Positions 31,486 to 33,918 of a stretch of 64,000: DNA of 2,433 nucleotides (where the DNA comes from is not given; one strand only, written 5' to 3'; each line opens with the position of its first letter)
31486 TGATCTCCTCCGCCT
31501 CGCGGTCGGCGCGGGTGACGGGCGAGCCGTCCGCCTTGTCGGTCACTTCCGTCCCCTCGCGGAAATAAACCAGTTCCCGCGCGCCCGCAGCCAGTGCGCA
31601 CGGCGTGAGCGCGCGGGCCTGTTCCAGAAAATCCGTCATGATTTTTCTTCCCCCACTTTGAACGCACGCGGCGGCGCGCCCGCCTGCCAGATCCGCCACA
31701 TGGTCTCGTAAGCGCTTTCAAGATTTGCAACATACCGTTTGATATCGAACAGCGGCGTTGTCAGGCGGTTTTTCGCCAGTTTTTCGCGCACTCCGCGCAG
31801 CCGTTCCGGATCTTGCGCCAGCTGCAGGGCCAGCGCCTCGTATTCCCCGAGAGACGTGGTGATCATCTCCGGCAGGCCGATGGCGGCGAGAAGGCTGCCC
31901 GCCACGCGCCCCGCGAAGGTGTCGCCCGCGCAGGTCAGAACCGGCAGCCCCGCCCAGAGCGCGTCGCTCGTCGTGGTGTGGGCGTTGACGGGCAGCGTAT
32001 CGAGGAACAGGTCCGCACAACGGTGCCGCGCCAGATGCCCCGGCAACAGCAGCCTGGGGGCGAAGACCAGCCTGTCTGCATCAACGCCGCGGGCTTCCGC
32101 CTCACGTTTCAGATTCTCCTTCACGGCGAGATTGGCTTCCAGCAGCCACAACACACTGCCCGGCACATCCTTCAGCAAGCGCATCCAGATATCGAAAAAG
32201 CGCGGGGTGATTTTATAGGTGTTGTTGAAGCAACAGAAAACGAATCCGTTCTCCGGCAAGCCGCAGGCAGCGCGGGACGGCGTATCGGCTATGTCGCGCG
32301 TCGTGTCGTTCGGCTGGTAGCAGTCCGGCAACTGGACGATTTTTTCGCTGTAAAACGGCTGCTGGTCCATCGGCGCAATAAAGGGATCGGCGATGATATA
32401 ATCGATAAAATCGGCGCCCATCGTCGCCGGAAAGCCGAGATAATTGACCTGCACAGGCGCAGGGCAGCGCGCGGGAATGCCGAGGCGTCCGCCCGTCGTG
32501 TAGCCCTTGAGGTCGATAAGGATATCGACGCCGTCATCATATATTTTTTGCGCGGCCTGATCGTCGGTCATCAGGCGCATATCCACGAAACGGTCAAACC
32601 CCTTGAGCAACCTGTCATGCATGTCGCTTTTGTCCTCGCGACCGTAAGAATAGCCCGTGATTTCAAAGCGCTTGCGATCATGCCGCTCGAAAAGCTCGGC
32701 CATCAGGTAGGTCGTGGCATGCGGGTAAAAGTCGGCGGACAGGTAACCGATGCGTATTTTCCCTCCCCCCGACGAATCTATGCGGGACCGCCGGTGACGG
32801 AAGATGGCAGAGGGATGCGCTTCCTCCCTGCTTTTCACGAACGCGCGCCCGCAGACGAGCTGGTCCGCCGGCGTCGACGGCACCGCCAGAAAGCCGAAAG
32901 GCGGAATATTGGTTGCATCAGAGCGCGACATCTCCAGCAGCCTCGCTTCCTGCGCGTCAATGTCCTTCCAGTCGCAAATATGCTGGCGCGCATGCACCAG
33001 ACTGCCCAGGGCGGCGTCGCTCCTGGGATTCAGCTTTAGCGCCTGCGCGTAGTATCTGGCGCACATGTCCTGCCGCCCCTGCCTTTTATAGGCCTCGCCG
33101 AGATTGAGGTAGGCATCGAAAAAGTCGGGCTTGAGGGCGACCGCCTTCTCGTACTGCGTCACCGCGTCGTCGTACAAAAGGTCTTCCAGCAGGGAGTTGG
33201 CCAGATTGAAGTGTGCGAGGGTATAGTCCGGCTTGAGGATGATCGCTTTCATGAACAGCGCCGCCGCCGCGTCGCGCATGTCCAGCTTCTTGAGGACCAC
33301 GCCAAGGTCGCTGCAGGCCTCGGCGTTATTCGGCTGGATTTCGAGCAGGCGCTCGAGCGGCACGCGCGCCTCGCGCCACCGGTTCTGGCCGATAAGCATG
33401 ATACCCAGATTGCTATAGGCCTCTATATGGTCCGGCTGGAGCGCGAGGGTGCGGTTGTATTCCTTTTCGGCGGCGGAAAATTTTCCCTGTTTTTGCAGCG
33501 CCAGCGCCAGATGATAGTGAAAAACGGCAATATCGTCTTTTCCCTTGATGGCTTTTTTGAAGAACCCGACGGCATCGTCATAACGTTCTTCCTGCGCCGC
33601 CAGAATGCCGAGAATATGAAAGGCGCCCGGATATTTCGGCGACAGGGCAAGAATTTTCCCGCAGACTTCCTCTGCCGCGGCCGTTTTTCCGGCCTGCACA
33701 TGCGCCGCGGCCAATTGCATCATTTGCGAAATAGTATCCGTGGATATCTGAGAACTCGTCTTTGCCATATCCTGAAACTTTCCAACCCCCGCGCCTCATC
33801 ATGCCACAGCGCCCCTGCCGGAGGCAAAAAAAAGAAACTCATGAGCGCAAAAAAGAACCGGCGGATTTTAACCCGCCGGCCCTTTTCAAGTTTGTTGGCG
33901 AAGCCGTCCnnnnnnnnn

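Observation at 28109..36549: PAPS-generating genes (cysD, cysNC, cysQ) are transcriptionally fused to a flagellin / TPR-GT41 / GT2 glycosylation locus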

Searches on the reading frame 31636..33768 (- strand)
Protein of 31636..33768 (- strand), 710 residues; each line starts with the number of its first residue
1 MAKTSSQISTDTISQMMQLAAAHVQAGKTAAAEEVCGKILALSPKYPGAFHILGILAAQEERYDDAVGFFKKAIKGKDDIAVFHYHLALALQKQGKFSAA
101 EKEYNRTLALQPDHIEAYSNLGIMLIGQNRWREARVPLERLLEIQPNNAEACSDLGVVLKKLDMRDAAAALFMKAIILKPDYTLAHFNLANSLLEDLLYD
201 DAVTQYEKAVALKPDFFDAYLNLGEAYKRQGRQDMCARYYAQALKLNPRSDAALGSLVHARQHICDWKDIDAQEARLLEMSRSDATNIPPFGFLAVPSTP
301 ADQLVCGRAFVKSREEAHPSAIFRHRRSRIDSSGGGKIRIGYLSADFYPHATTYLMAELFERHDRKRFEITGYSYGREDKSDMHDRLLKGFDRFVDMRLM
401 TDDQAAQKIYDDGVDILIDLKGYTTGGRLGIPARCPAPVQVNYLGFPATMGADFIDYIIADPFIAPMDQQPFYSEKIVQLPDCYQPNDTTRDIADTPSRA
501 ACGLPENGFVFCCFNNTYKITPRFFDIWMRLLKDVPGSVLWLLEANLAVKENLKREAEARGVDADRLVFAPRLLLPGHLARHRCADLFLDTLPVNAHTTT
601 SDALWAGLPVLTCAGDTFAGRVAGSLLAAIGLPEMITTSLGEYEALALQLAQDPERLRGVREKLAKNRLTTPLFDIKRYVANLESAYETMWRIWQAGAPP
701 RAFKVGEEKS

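Call 4: search_protein_families(library=pfam, proteins=[window:31636-33768:-])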
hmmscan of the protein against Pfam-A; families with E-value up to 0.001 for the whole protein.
window:31636-33768:- (710 aa): 21 families
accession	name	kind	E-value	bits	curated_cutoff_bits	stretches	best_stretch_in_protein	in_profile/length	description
PF13844.12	Glyco_transf_41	-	9.5e-92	308.4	25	2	497-683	357-543/543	Glycosyl transferase family 41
PF07719.23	TPR_2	-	8.6e-33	110.2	27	2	218-249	2-33/34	Tetratricopeptide repeat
PF00515.34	TPR_1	-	1.6e-31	107.3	27.8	2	218-249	2-33/34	Tetratricopeptide repeat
PF13414.12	TPR_11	-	2.7e-27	94.6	26.8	2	199-231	10-42/42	TPR repeat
PF13431.12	TPR_17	-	1e-23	82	24.4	1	206-235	2-31/34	Tetratricopeptide repeat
PF13428.12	TPR_14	-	3.7e-20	70.8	23.5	2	84-122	4-42/44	Tetratricopeptide repeat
PF13181.12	TPR_8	-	1.1e-19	69.2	25.7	1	218-248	2-32/34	Tetratricopeptide repeat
PF14559.12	TPR_19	-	1.9e-19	70.1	25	1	58-121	2-64/68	Tetratricopeptide repeat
PF13432.12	TPR_16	-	1.1e-18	67.8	32.7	2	87-149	3-65/65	Tetratricopeptide repeat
PF13424.12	TPR_12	-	1e-16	61.3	30.1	1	80-145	2-75/77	Tetratricopeptide repeat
PF13176.12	TPR_7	-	2.3e-12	46.4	27.9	0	219-249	1-33/36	Tetratricopeptide repeat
PF13374.12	TPR_10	-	3.5e-11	43.2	27.5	0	116-144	3-31/42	Tetratricopeptide repeat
PF13371.12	TPR_9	-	1.1e-09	38.6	35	1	92-150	6-64/73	Tetratricopeptide repeat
PF25063.1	ARM_TT21_C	-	2e-08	34.8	35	1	16-112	98-195/209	Tetratricopeptide repeat protein 21 C-terminal ARM domain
PF13174.12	TPR_6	-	2.8e-08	34.3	26.3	0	218-250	1-33/33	Tetratricopeptide repeat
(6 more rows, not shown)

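Call 5: search_protein_families(library=ncbifam, proteins=[window:31636-33768:-])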
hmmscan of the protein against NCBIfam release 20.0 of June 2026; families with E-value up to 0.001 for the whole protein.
window:31636-33768:- (710 aa): 25 families
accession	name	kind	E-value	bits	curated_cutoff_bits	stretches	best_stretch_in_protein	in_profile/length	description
NF040959.1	MamA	equivalog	4.8e-29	101.3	200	2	10-144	68-202/204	magnetosome protein MamA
TIGR02917.1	PEP_TPR_lipo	equivalog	2.9e-23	81.7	312.2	1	7-263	391-647/899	XrtA/PEP-CTERM system TPR-repeat protein PrsT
TIGR02521.1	type_IV_pilW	equivalog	2.7e-22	79.5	154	3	118-263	34-181/234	type IV pilus biogenesis/stability protein PilW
NF033762.1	social_mot_Tgl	equivalog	1.9e-20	73.3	225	2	133-248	49-167/252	social motility TPR repeat lipoprotein Tgl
NF033758.1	gliding_GltE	equivalog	1.1e-19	70.7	225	2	140-250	213-323/411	adventurous gliding motility TPR repeat lipoprotein GltE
NF033920.0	C39_PA2778_fam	equivalog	1.4e-14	54.1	150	2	159-248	166-255/255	PA2778 family cysteine peptidase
TIGR00540.1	TPR_hemY_coli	hypoth_equivalog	1.7e-13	50.2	142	2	23-105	302-383/385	heme biosynthesis-associated TPR protein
NF008391.2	PRK11189.1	equivalog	1.3e-11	44.6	250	1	78-157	62-141/297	lipoprotein NlpI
NF052400.1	M48_BAM_BepA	equivalog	2.7e-11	42.9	570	1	122-265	314-457/483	beta-barrel assembly-enhancing protease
TIGR02552.1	LcrH_SycD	equivalog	1.8e-09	37.4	104.8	1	59-149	30-120/136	SycD/LcrH family type III secretion system chaperone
NF008756.0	PRK11788.1-4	equivalog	3.1e-09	36.3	474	0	161-261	192-295/389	lipopolysaccharide assembly protein LapB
NF002725.1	PRK02603.1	equivalog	9.4e-09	35.5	143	0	199-256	51-111/173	photosystem I assembly protein Ycf3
NF047507.1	TPR_BatC_Lepto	exception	9.7e-09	35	175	0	199-261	74-140/214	TPR repeat-containing protein BatC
TIGR00990.1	3a0801s09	subfamily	4.3e-08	32.2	757.25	1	26-128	344-446/615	mitochondrial import receptor subunit TOM70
NF052415.1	T3SS_chap_SctY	equivalog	1.6e-07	31.8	70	1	11-109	4-105/106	type III secretion apparatus assembly chaperone SctY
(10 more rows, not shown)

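Call 11: find_encoding_contigs(protein=window:31636-33768:-, flank=10000, max_places=6)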
Protein window:31636-33768:- (710 aa): no gene with exactly this product is on record in the collection.
